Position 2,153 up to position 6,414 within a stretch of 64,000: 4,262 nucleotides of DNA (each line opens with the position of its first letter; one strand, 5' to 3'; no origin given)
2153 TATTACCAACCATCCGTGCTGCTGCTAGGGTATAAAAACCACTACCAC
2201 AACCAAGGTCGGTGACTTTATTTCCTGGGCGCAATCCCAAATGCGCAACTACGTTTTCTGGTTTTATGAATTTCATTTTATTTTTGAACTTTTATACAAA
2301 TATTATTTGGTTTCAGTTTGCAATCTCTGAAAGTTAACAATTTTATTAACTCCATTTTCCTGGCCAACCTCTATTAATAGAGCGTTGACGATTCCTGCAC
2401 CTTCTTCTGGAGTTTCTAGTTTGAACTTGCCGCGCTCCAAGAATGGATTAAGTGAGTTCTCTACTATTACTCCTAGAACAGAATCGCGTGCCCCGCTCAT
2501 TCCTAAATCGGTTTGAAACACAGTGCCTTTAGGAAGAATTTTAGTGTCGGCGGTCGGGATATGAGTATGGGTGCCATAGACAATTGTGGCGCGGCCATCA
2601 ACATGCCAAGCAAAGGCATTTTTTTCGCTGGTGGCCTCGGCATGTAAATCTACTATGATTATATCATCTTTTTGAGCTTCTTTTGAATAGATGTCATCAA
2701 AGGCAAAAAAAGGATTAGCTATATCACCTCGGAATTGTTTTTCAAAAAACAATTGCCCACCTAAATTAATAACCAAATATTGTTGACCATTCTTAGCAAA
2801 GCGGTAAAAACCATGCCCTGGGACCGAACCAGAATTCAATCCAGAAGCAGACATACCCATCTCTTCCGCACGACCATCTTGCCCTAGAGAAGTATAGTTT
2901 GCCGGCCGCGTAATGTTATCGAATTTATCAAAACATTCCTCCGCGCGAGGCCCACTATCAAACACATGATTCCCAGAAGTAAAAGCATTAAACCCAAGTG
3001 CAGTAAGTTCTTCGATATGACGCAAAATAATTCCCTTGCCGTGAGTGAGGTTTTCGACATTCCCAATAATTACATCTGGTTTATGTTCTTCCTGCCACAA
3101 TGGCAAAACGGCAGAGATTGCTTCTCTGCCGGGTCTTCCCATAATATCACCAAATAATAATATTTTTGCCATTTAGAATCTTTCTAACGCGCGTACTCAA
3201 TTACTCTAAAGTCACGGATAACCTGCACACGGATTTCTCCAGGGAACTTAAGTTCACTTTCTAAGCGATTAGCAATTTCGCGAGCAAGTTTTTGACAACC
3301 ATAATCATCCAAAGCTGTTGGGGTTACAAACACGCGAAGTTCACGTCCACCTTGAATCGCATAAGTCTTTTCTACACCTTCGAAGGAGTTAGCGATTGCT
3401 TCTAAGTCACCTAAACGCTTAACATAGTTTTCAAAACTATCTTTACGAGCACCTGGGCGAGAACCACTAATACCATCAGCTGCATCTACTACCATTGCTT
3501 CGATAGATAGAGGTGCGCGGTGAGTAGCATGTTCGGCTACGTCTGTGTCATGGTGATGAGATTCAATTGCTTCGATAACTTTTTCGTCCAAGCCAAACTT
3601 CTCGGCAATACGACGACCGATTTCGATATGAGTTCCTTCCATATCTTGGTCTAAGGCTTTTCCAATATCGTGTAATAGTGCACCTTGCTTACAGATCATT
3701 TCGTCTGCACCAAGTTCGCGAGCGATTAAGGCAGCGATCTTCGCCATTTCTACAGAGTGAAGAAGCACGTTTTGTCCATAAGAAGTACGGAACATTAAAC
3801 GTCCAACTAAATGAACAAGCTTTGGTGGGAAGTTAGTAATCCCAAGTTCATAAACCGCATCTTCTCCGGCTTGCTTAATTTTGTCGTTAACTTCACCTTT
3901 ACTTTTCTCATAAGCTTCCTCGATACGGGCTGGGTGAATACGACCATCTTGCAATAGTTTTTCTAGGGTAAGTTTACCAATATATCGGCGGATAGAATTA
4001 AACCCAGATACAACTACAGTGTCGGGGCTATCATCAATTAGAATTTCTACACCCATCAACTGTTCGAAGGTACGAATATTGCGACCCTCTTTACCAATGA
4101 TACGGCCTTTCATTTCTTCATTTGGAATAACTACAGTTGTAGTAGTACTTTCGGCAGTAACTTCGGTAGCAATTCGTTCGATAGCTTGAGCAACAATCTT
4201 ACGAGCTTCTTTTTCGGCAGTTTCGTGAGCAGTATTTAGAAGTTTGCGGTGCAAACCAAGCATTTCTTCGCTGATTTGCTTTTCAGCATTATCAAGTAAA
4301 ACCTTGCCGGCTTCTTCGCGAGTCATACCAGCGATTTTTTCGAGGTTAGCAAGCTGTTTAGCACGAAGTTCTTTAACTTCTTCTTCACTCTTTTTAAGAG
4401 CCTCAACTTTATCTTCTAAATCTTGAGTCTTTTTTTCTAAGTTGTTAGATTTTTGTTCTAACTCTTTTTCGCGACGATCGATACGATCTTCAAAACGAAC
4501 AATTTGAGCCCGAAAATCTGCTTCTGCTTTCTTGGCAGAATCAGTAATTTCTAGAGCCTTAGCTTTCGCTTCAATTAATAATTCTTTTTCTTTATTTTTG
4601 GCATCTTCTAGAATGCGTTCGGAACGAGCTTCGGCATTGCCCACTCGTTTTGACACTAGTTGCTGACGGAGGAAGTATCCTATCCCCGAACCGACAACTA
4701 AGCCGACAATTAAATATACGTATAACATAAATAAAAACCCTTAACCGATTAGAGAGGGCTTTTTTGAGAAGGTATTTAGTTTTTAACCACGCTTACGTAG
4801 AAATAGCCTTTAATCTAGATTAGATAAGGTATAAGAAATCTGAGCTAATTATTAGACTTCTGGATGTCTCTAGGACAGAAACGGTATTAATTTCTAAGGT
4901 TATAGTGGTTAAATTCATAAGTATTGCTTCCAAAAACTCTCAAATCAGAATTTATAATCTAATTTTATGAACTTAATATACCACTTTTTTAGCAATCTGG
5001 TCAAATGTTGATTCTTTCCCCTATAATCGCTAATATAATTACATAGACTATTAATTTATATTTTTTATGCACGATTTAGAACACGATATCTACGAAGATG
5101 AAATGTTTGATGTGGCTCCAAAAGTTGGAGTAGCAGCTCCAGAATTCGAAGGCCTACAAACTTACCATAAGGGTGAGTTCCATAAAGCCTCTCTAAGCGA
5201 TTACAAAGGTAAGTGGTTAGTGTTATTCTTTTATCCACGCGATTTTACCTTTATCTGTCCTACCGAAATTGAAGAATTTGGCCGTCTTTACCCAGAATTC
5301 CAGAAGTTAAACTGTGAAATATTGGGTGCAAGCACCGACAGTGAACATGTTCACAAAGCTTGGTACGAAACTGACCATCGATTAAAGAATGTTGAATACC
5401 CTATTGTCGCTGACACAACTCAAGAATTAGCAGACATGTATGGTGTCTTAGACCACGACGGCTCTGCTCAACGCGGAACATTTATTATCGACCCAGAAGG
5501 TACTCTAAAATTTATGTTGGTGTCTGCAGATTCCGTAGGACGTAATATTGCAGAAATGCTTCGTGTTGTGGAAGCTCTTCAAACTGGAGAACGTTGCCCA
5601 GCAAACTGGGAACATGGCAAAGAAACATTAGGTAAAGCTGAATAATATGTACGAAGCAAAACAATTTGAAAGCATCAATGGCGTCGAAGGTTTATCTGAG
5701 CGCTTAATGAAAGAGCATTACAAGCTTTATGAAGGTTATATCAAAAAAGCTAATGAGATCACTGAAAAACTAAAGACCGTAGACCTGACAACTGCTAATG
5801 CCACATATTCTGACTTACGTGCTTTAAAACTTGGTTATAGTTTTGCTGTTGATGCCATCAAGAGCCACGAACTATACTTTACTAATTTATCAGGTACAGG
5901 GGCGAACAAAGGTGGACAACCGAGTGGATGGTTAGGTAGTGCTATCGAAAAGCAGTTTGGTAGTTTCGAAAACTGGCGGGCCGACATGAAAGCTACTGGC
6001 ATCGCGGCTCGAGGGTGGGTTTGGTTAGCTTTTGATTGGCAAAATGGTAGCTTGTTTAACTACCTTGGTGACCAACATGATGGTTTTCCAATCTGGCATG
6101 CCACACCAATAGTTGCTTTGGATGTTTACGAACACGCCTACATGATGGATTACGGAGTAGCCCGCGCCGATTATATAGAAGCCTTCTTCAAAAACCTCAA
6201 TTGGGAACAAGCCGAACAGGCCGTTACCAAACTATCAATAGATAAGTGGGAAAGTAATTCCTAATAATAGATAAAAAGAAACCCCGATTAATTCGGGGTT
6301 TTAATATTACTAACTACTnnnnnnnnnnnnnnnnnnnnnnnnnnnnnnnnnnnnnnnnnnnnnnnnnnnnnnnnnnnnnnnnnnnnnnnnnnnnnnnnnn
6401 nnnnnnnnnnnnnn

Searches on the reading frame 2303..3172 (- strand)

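Call 78: search_protein_families(library=pfam, proteins=[window:2303-3172:-], max_evalue=0.001)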
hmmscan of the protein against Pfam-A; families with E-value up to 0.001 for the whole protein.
window:2303-3172:- (289 aa): 2 families
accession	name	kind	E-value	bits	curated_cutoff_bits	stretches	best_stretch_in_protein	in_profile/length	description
PF13277.11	YmdB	-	2.6e-72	243.6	27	1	5-276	1-247/253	YmdB-like protein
PF00149.33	Metallophos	-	1.2e-07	32.8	21.5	1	3-206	2-191/191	Calcineurin-like phosphoesterase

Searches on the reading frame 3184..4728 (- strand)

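Call 7: search_protein_families(library=pfam, proteins=[window:3184-4728:-], max_evalue=0.00001)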
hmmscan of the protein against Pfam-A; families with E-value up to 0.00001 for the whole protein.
window:3184-4728:- (514 aa): 4 families
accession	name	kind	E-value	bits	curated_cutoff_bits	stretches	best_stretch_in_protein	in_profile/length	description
PF12072.13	RNase_Y_N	-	5.6e-35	121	32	1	3-189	3-200/201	RNase Y N-terminal region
PF01966.28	HD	-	3e-18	66.6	22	1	323-420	3-113/116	HD domain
PF00013.35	KH_1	-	2.3e-08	34.1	21.5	1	196-244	1-53/66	KH domain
PF08668.18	HDOD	-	8.6e-06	25.8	22.9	0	320-358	94-133/196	HDOD domain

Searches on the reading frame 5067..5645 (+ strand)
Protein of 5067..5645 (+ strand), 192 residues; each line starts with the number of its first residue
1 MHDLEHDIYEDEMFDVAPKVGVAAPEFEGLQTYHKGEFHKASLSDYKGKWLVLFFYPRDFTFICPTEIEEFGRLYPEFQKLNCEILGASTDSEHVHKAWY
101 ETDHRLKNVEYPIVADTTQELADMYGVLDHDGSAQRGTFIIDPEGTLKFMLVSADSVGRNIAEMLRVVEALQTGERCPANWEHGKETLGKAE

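Call 78: search_protein_families(library=pfam, proteins=[window:5067-5645:+], max_evalue=0.001)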
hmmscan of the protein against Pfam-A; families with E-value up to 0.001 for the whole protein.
window:5067-5645:+ (192 aa): 3 families
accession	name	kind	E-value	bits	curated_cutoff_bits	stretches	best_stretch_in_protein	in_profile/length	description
PF00578.27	AhpC-TSA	-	2.5e-39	134.5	26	1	20-149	1-123/124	AhpC/TSA family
PF08534.16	Redoxin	-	5.1e-15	56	26.6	1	19-156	1-137/148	Redoxin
PF10417.14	1-cysPrx_C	-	0.0006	20.2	21.1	0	172-188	7-24/41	C-terminal domain of 1-Cys peroxiredoxin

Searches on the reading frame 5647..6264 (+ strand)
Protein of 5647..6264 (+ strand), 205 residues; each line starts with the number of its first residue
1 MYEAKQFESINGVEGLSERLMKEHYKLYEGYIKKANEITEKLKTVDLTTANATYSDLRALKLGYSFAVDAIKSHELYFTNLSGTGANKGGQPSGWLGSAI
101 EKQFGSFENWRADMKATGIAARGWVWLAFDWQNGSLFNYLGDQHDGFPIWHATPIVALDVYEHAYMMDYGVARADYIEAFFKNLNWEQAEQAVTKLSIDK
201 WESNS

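Call 78: search_protein_families(library=pfam, proteins=[window:5647-6264:+], max_evalue=0.001)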
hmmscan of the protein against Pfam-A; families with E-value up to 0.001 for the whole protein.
window:5647-6264:+ (205 aa): 1 family
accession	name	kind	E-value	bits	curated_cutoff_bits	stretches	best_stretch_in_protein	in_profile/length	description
PF02777.23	Sod_Fe_C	-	4.7e-26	91.2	20.9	1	93-191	2-101/102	Iron/manganese superoxide dismutases, C-terminal domain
